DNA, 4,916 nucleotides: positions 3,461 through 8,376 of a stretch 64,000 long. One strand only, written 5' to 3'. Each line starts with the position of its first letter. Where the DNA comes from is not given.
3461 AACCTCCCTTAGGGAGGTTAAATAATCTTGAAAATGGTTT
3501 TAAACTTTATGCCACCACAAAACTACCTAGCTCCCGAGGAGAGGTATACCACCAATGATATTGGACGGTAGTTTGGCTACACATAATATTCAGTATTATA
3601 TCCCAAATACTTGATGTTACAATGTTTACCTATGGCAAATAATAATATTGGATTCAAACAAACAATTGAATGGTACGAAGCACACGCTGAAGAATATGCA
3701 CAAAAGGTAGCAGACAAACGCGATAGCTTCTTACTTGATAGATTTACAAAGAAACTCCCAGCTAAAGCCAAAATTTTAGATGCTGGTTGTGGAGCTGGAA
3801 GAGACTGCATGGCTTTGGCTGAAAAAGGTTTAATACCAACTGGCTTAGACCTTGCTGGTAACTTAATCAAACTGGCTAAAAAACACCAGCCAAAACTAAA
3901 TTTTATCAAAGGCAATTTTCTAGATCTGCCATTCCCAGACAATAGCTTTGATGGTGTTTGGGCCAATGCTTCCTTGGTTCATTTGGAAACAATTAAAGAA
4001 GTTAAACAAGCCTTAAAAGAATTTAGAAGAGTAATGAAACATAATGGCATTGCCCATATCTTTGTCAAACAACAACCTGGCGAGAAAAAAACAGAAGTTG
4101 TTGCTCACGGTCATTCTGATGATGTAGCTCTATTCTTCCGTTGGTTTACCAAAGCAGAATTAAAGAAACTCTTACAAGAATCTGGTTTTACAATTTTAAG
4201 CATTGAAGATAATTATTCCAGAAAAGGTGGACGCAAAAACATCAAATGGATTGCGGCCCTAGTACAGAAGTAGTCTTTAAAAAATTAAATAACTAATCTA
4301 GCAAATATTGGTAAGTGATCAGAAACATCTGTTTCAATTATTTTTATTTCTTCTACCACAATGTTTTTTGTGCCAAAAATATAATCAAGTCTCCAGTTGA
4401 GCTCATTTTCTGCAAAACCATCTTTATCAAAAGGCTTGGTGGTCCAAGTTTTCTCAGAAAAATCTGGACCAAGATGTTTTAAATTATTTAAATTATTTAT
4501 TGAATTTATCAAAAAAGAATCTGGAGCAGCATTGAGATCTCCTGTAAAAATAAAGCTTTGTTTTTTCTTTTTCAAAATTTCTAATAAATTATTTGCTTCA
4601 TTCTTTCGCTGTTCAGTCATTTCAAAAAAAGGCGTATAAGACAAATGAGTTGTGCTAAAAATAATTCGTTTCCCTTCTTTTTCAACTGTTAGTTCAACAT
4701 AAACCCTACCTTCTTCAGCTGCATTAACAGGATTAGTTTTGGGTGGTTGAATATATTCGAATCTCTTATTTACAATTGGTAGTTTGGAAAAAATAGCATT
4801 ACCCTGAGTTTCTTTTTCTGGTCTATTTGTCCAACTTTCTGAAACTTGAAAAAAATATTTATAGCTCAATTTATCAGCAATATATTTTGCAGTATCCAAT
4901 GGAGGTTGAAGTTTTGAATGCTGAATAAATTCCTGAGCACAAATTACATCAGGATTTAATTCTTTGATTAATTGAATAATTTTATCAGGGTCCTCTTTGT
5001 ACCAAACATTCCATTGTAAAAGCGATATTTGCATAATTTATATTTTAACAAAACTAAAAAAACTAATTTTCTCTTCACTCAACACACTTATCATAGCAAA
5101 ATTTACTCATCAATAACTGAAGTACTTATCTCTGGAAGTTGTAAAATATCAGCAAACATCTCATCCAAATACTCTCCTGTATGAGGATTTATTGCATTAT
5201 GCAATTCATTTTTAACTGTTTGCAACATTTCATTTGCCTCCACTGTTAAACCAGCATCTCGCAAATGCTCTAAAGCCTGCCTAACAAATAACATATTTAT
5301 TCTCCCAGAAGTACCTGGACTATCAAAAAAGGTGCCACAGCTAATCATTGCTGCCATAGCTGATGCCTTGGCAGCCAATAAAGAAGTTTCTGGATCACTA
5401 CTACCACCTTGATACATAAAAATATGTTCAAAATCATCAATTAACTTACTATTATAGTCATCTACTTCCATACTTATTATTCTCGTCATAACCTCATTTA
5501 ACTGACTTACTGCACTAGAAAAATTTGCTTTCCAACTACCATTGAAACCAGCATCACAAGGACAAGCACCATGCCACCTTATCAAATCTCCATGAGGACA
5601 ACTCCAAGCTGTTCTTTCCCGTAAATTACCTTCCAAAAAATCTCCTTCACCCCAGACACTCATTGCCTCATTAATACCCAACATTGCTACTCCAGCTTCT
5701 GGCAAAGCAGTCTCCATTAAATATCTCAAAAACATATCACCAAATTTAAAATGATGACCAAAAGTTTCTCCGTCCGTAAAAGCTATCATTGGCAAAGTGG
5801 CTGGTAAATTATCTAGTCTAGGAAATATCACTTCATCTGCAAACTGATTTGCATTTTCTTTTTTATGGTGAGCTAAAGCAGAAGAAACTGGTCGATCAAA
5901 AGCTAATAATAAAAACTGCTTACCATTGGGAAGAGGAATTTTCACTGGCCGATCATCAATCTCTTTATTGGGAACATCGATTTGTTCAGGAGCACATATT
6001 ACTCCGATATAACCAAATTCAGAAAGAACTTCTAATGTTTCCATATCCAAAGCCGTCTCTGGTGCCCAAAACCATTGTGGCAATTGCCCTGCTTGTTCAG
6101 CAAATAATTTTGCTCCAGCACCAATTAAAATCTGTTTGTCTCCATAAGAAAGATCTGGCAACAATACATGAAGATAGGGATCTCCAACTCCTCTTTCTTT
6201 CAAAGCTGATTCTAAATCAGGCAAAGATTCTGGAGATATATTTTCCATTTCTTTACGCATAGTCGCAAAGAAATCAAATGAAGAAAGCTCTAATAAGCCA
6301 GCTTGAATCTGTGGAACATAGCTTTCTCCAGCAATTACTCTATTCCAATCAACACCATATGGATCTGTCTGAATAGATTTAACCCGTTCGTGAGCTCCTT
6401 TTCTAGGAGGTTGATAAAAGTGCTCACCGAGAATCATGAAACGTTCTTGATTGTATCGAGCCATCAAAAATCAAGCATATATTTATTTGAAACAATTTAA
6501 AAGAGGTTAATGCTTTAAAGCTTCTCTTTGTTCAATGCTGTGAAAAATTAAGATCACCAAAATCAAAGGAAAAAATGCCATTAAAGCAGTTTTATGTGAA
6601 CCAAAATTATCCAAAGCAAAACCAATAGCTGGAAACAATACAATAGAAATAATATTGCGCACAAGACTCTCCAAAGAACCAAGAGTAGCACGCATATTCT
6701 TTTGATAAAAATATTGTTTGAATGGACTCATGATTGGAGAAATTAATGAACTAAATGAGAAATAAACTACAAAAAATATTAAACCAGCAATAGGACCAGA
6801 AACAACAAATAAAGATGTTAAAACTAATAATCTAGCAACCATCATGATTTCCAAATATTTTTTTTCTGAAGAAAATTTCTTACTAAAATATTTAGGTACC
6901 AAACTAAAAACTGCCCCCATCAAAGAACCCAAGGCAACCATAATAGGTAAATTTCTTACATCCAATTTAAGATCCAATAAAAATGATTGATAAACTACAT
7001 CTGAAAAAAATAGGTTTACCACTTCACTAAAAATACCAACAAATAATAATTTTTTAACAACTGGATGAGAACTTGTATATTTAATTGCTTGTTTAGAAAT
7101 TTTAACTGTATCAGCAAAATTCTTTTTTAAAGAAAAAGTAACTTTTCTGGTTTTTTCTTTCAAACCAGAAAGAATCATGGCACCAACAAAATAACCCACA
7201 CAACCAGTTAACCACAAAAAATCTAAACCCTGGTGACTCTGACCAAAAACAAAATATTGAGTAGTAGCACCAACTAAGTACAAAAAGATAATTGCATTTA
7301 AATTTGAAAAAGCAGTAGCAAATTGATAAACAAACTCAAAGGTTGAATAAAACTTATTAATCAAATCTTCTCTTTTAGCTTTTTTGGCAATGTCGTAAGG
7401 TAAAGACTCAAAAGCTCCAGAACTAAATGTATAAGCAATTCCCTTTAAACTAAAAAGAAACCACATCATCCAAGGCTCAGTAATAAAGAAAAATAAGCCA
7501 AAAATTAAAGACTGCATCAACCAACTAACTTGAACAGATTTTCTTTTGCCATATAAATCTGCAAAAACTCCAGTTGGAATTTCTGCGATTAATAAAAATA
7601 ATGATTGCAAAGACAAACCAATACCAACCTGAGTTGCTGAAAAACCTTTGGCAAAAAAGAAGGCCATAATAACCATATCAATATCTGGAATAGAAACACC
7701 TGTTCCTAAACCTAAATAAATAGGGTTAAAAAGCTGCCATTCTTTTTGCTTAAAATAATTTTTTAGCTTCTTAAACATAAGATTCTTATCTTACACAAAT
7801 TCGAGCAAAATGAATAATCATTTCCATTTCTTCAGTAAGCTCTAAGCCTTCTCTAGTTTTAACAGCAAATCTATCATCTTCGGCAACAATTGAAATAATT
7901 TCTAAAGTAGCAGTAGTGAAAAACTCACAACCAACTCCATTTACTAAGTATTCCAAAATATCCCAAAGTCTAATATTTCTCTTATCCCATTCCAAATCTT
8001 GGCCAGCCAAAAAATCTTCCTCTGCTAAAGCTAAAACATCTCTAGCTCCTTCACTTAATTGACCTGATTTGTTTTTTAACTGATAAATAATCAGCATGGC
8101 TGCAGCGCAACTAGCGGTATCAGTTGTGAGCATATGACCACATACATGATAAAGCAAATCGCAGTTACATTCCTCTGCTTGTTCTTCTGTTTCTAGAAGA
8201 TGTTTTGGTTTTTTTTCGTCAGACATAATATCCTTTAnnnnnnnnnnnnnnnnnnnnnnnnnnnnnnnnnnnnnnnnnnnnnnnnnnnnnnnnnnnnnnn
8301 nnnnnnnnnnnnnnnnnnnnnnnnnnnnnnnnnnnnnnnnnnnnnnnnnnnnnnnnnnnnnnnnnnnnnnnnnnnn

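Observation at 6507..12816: Five-gene operon of large acidic proteins of unknown function (550, 328, 637 and 146 aa, plus MFS transporter) with non-host composition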

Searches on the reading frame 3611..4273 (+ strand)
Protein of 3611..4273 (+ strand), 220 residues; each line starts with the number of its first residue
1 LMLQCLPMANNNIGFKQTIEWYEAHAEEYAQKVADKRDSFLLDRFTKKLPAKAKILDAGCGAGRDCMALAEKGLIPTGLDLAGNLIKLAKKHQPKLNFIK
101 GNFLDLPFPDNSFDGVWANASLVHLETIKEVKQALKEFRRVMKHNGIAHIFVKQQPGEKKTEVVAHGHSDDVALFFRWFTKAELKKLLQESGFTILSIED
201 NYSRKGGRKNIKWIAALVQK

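Call 3: search_protein_families(library=pfam, proteins=[window:3611-4273:+], max_evalue=0.1)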
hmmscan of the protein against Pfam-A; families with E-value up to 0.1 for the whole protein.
window:3611-4273:+ (220 aa): 12 families
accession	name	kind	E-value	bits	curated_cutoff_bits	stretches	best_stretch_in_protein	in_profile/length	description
PF08241.18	Methyltransf_11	-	4.3e-22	79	21.2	1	56-148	1-93/95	Methyltransferase domain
PF13649.12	Methyltransf_25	-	1.3e-19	71.1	27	1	55-146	1-97/97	Methyltransferase domain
PF13847.12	Methyltransf_31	-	3.3e-15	56.5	27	1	52-190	4-143/145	Methyltransferase domain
PF13489.12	Methyltransf_23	-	5.7e-13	49.4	27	1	41-197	12-163/164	Methyltransferase domain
PF08242.18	Methyltransf_12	-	9.3e-12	46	30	1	56-147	1-97/98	Methyltransferase domain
PF01209.24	Ubie_methyltran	-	2.8e-07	30.6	20.1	1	40-154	38-155/233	ubiE/COQ5 methyltransferase family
PF05724.17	TPMT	-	0.00057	20.1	26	1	41-95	25-84/218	Thiopurine S-methyltransferase (TPMT)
PF07021.18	MetW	-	0.0013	18.9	21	1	48-148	10-108/193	Methionine biosynthesis protein MetW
PF05175.20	MTS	-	0.0036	17.4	23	1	27-71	9-51/170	Methyltransferase small domain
PF03848.20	TehB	-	0.0069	16.3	20.4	1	52-143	31-125/193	Tellurite resistance protein TehB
PF01555.25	N6_N4_Mtase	-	0.016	15.6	26.7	0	120-156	21-57/221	DNA methylase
PF25325.1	EF-hand_EFHB_C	-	0.05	13.8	27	0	106-144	37-71/75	EFHB C-terminal EF-hand domain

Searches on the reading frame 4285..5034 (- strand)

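Call 3: search_protein_families(library=pfam, proteins=[window:4285-5034:-], max_evalue=0.1)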
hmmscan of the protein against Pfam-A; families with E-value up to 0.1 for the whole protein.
window:4285-5034:- (249 aa): 4 families
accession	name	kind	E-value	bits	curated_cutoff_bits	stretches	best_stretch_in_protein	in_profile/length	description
PF03372.29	Exo_endo_phos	-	4.5e-24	85.8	24.5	1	6-240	1-225/225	Endonuclease/Exonuclease/phosphatase family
PF23226.1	Exo_endo_phos_PGAP2IP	-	2.6e-07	30.6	27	1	16-179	23-170/239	PGAP2IP, C-terminal nuclease-like domain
PF14529.12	Exo_endo_phos_2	-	0.0058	16.9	27.4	1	142-244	13-117/117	Endonuclease-reverse transcriptase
PF22669.2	Exo_endo_phos2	-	0.0074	16.3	27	0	107-169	114-179/288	Endonuclease/Exonuclease/phosphatase family 2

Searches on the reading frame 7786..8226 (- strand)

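Call 3: search_protein_families(library=pfam, proteins=[window:7786-8226:-], max_evalue=0.1)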
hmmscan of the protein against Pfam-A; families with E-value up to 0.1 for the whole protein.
window:7786-8226:- (146 aa): 0 families

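Call 4: search_protein_families(library=ncbifam, proteins=[window:7786-8226:-], max_evalue=0.1)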
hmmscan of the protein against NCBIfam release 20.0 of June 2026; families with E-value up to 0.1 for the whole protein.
window:7786-8226:- (146 aa): 1 family
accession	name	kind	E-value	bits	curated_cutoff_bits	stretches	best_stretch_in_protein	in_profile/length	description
TIGR03294.1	FrhG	equivalog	0.0039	17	245.5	1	13-44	155-186/228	coenzyme F420 hydrogenase subunit gamma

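Call 39: search_protein_families(library=padloc, proteins=[window:7786-8226:-], max_evalue=0.1)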
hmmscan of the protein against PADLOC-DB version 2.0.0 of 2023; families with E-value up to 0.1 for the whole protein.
window:7786-8226:- (146 aa): 0 families

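Call 68: search_protein_families(library=pfam, proteins=[window:7786-8226:-], max_evalue=1)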
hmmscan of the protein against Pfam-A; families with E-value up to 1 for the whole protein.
window:7786-8226:- (146 aa): 0 families
